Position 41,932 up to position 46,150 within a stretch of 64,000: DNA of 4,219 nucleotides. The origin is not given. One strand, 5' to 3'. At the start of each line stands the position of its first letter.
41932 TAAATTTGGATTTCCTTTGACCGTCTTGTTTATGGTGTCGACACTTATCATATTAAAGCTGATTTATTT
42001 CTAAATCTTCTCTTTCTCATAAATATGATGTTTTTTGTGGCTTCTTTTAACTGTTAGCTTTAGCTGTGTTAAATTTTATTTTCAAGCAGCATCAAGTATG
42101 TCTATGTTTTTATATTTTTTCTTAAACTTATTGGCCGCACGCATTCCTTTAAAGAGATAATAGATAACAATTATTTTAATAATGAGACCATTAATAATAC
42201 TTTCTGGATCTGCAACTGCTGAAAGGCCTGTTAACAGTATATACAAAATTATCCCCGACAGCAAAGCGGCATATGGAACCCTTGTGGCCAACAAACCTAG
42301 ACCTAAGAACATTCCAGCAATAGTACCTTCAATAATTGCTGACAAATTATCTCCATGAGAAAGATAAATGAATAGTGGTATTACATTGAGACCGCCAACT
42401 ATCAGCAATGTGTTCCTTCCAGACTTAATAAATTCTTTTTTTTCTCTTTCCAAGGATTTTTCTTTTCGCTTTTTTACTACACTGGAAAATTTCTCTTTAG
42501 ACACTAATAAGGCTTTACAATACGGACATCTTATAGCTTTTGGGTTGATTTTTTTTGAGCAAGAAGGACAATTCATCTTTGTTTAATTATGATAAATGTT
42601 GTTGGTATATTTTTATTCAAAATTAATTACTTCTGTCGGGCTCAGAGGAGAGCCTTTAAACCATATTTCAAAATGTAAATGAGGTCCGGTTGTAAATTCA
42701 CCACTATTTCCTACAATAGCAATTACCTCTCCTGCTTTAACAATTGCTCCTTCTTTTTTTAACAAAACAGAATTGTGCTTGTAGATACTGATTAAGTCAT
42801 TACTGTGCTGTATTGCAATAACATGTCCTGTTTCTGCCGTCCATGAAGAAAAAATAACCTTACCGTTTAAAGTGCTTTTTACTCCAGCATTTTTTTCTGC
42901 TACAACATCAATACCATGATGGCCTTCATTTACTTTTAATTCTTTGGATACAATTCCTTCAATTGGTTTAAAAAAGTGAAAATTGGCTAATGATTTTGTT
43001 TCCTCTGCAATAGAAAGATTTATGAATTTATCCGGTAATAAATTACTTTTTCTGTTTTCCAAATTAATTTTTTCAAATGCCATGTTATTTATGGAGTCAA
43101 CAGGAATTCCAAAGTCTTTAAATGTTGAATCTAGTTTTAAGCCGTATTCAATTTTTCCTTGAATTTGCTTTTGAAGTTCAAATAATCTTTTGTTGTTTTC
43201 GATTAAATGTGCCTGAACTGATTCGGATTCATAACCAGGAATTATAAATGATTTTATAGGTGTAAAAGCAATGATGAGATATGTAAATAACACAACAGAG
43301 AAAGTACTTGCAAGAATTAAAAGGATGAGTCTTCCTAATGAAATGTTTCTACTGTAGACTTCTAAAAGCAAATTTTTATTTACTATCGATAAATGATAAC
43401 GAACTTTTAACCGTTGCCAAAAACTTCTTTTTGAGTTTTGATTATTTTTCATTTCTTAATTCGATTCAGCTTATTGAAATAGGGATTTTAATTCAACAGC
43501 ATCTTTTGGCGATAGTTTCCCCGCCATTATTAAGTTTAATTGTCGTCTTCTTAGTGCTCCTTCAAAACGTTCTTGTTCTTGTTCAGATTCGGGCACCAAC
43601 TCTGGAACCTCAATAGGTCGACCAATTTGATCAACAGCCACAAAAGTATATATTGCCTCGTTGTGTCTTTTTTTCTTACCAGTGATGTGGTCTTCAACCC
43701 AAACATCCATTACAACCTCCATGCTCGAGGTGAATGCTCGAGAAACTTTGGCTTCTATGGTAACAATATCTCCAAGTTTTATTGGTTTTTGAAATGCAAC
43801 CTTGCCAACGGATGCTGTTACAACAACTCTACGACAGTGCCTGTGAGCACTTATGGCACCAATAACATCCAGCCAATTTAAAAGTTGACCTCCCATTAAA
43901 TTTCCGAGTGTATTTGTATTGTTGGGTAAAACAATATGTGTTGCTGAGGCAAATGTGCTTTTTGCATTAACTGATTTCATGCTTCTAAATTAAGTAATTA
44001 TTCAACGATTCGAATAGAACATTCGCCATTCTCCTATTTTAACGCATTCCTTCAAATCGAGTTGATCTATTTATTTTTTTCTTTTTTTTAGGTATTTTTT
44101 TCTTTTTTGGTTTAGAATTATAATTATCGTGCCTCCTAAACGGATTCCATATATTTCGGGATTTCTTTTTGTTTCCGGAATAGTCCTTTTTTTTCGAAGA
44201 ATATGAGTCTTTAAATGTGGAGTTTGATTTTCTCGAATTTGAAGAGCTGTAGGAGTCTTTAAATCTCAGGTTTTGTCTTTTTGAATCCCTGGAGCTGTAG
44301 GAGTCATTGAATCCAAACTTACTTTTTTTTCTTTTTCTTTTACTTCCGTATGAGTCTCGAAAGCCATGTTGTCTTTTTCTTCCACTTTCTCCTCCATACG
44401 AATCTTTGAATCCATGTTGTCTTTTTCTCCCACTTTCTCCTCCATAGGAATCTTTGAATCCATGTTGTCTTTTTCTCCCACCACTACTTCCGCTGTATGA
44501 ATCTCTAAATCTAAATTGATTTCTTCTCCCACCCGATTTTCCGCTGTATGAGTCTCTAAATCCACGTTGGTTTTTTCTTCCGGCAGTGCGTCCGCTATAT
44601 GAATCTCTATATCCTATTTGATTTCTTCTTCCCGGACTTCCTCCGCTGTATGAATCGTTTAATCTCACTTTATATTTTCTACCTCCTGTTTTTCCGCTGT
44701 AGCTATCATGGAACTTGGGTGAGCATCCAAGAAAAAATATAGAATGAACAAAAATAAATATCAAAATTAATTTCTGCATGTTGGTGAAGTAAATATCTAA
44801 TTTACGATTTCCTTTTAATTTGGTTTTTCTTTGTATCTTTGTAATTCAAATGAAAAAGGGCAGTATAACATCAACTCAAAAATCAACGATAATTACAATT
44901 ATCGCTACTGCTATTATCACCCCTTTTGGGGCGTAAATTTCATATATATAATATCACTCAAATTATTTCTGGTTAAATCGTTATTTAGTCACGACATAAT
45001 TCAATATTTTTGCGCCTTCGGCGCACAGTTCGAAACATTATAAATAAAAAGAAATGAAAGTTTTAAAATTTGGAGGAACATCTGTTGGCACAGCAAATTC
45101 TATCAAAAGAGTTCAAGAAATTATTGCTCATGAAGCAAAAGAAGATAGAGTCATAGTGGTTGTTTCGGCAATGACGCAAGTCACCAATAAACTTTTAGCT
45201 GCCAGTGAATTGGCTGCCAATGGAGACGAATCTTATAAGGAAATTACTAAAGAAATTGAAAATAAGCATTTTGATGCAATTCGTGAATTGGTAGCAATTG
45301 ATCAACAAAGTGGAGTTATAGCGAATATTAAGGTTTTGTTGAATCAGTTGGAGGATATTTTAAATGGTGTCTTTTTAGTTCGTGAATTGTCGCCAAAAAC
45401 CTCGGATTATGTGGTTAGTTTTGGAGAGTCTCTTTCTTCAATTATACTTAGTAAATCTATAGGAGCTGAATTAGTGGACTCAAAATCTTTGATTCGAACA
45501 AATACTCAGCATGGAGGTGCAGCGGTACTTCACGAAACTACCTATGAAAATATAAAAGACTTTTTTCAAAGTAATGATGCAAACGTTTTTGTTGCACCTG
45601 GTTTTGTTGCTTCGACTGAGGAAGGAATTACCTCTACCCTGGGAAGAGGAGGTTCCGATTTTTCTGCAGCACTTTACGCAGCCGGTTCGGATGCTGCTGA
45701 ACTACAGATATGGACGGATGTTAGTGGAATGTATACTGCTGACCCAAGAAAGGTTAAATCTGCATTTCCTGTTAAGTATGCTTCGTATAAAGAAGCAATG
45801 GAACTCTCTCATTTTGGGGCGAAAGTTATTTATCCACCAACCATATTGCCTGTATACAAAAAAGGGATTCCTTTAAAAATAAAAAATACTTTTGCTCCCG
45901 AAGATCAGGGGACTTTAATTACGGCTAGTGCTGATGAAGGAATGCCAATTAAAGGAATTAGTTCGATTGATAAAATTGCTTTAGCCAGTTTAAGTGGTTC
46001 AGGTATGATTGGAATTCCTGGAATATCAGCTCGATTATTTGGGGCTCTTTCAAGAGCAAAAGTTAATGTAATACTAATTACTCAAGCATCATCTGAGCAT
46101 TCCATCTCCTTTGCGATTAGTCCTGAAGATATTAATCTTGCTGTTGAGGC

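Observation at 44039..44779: Highly cationic, probably disordered lipoprotein built from 11 FxDSY[S/G][S/G] repeats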

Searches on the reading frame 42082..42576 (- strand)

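Call 7: search_protein_families(library=ncbifam, proteins=[window:42082-42576:-], max_evalue=0.01)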
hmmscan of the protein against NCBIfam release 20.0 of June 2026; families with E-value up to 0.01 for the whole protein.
window:42082-42576:- (164 aa): 1 family
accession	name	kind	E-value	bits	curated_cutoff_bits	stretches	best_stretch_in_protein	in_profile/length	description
NF049953.1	ribbon_DG_selen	exception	0.0041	17.1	130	1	3-53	8-56/172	zinc ribbon-containing (seleno)protein DG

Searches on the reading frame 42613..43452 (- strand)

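Call 7: search_protein_families(library=ncbifam, proteins=[window:42613-43452:-], max_evalue=0.01)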
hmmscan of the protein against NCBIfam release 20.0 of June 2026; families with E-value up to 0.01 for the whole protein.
window:42613-43452:- (279 aa): 13 families
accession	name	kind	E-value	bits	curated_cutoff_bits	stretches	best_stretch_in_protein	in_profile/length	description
NF008652.0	PRK11649.1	equivalog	1.3e-17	63.6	341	1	177-271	312-405/439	murein DD-endopeptidase MepM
NF008123.1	PRK10871.1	equivalog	3.7e-16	59.5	311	1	162-272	248-358/365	murein hydrolase activator NlpD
NF041208.1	celldiv_DipM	equivalog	6.4e-15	55.3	740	1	178-275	319-416/419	cell division endopeptidase DipM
NF040883.1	amid_act_ActS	equivalog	2.1e-14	53.4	375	1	166-273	123-230/242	amidase activator ActS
NF052530.1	Heli_ShapePgp3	exception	2.3e-14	53.2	300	1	173-276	162-264/270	peptidoglycan metallopeptidase Pgp3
NF052529.1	PG_M23_Pgp6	exception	3.6e-14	52.3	600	1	173-274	329-430/452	peptidoglycan metallopeptidase Pgp6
NF008644.1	PRK11637.1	equivalog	6.3e-14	51.8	270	1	178-272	286-379/385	murein hydrolase activator EnvC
NF053825.1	PdgNdpepShyA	equivalog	4.4e-13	48.7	700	1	177-272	295-389/425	peptidoglycan DD-endopeptidase ShyA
NF052336.1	PdgHdaseHSB100310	equivalog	1.5e-11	44.2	500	1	149-271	24-149/316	peptidoglycan hydrolase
NF053824.1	PdgNdpepShyC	equivalog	2.9e-11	42.9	700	1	177-267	295-384/429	peptidoglycan DD-endopeptidase ShyC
NF053738.1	S2SprSpoIIQBc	equivalog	2.8e-10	40.2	250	1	178-277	122-224/232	stage II sporulation protein SpoIIQ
NF050804.1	CellDivDipMCaul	equivalog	3.4e-06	26.2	900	1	178-265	528-615/634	cell division endopeptidase DipM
NF047755.1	LIC_10271_M23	exception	0.0019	18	180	1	176-247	115-186/207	LIC_10271 family cell wall hydrolase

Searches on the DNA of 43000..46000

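Call 32: search_rna_families(source=window, start=43000, end=46000, threshold=evalue, max_evalue=1)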
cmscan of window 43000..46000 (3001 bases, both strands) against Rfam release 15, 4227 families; matches with E-value up to 1: 0.
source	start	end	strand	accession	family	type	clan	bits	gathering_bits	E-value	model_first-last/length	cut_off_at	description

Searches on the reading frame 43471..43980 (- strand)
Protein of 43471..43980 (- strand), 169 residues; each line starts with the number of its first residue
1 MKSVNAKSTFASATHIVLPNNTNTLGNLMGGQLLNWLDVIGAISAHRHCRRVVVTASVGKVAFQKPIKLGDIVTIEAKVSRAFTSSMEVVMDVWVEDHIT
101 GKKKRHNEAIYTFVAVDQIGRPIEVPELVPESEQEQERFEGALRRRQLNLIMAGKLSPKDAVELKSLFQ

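Call 7: search_protein_families(library=ncbifam, proteins=[window:43471-43980:-], max_evalue=0.01)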
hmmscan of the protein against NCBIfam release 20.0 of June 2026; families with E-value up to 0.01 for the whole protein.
window:43471-43980:- (169 aa): 2 families
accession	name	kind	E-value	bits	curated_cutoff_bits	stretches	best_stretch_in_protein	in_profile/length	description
NF007970.0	PRK10694.1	equivalog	5.7e-20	71.5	162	1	16-127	17-131/133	acyl-CoA thioester hydrolase YciA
TIGR02799.1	thio_ybgC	equivalog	0.0062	16.8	141.35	1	57-127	56-121/126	tol-pal system-associated acyl-CoA thioesterase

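Call 53: find_homologous_proteins(query=window:43471-43980:-, max_evalue=1e-30)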
Query window:43471-43980:- (169 aa): 7976 proteins with E <= 1e-30 among 8000 candidates; the best 120 are listed.
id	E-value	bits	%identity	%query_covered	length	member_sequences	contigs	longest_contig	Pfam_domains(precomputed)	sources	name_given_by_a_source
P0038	2.2e-99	348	94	100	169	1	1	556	PF03061.29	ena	-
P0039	1.5e-97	342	92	100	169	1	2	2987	PF03061.29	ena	-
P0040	2.8e-97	341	92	100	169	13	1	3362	PF03061.29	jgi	jgi:acyl-CoA hydrolase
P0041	5.5e-97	340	92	100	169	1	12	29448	PF03061.29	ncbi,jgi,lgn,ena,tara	tara:strand:- start:567 stop:1076 length:510 start_codon:yes stop_codon:yes gene_type:complete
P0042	1.3e-96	339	92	100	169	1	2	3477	PF03061.29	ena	-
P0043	1.3e-96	339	92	100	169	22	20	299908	PF03061.29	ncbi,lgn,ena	ncbi:MAG: acyl-CoA thioesterase [Flavobacteriales bacterium]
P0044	2.0e-96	338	91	100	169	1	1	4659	PF03061.29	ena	-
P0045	2.7e-96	338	92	100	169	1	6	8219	PF03061.29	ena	-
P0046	2.1e-94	332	100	91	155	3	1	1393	PF03061.29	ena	-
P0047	8.8e-94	330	89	100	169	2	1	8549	PF03061.29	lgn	-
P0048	1.1e-93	329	90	100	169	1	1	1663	PF03061.29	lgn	-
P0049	1.3e-93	329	89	99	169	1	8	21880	PF03061.29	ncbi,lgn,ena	-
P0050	1.7e-93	329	91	99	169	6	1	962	PF03061.29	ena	-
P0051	1.8e-93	329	89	100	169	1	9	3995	PF03061.29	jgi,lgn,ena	jgi:acyl-CoA hydrolase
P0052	2.4e-93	328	89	100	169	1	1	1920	PF03061.29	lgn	-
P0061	1.2e-91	323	86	100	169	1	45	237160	PF03061.29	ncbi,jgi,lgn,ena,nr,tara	ncbi:MAG: acyl-CoA thioesterase [Flavobacteriales bacterium]|jgi:acyl-CoA hydrolase|nr:acyl-CoA thio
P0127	1.3e-74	267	74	97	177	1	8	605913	PF03061.29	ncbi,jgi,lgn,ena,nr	ncbi:MAG: acyl-CoA thioesterase [Flavobacteriales bacterium]|nr:acyl-CoA thioesterase [Flavobacteria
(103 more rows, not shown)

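Call 54: find_encoding_contigs(protein=P0043, flank=4000, max_places=2)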
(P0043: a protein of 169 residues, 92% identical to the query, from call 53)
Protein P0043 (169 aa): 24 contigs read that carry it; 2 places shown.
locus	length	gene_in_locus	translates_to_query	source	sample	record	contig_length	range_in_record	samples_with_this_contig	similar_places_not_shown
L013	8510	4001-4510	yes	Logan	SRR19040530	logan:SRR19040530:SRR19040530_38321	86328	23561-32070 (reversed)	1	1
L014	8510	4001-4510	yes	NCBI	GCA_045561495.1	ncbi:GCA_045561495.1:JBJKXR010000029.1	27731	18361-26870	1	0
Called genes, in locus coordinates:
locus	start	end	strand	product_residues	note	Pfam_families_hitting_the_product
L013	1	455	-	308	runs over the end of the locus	PF00288:GHMP_kinases_N, PF08544:GHMP_kinases_C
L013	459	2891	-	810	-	PF00696:AA_kinase, PF01842:ACT (faint), PF22468:ACT_9, PF13840:ACT_7 (weak), PF22468:ACT_9, PF03447:NAD_binding_3, PF00742:Homoserine_dh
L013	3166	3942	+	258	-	-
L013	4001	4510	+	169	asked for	PF03061:4HBT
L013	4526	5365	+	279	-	PF01551:Peptidase_M23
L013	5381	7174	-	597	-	PF03600:CitMHS, PF02080:TrkA_C, PF03600:CitMHS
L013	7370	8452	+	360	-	PF18174:HU-CCDC81_bac_1, PF18175:HU-CCDC81_bac_2, PF05036:SPOR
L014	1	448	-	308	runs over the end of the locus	PF00288:GHMP_kinases_N, PF08544:GHMP_kinases_C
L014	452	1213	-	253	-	PF00742:Homoserine_dh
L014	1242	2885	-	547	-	PF00696:AA_kinase, PF01842:ACT (faint), PF22468:ACT_9, PF13840:ACT_7 (weak), PF22468:ACT_9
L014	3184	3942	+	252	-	-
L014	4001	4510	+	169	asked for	PF03061:4HBT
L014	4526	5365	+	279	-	PF01551:Peptidase_M23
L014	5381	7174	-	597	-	PF03600:CitMHS, PF02080:TrkA_C, PF03600:CitMHS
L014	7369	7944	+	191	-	PF18174:HU-CCDC81_bac_1, PF18175:HU-CCDC81_bac_2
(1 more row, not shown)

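Call 55: find_encoding_contigs(protein=P0061, flank=4000, max_places=2)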
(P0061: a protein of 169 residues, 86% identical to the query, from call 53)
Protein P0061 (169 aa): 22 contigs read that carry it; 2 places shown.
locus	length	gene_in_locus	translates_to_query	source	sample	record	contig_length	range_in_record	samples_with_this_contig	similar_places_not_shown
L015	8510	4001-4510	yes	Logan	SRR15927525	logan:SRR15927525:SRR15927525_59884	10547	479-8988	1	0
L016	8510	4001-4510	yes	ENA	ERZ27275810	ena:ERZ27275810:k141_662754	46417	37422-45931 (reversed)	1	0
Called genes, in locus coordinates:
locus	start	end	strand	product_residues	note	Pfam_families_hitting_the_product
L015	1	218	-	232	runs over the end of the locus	?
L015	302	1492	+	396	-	PF00764:Arginosuc_synth, PF20979:Arginosuc_syn_C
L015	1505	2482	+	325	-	PF01118:Semialdhyde_dh, PF22698:Semialdhyde_dhC_1, PF02774:Semialdhyde_dhC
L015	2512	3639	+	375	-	PF00202:Aminotran_3, PF00155:Aminotran_1_2 (weak)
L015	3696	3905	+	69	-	PF09962:DUF2196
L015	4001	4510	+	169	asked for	PF03061:4HBT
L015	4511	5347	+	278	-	PF01551:Peptidase_M23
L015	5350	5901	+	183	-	PF03653:UPF0093, PF05425:CopD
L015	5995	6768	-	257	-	-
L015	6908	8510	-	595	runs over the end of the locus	PF03600:CitMHS, PF02080:TrkA_C, PF00939:Na_sulph_symp (weak), PF03600:CitMHS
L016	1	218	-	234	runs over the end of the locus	?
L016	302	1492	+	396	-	PF00764:Arginosuc_synth, PF20979:Arginosuc_syn_C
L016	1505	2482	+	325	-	PF01118:Semialdhyde_dh, PF22698:Semialdhyde_dhC_1, PF02774:Semialdhyde_dhC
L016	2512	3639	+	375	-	PF00202:Aminotran_3, PF00155:Aminotran_1_2 (weak)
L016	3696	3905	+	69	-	PF09962:DUF2196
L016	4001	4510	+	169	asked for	PF03061:4HBT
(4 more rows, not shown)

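Call 56: find_encoding_contigs(protein=P0127, flank=4000, max_places=2)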
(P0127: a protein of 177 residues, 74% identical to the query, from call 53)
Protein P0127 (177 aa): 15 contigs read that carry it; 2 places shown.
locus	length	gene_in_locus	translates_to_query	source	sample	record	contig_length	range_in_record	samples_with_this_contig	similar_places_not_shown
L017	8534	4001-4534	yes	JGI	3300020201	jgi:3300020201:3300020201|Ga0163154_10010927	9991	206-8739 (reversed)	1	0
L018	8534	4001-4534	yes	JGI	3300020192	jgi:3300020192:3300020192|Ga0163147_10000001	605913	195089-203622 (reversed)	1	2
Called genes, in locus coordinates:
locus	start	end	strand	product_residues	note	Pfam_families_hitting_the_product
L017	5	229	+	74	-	-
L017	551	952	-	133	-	-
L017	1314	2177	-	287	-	PF05368:NmrA, PF13460:NAD_binding_10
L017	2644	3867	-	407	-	PF04413:Glycos_transf_N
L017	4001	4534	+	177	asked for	PF03061:4HBT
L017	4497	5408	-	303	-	PF01075:Glyco_transf_9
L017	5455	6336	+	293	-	PF01026:TatD_DNase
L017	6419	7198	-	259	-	-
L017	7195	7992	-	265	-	-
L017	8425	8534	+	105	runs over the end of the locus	?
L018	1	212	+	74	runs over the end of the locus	-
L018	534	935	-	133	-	-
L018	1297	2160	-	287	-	PF05368:NmrA, PF13460:NAD_binding_10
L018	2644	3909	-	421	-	PF04413:Glycos_transf_N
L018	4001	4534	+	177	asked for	PF03061:4HBT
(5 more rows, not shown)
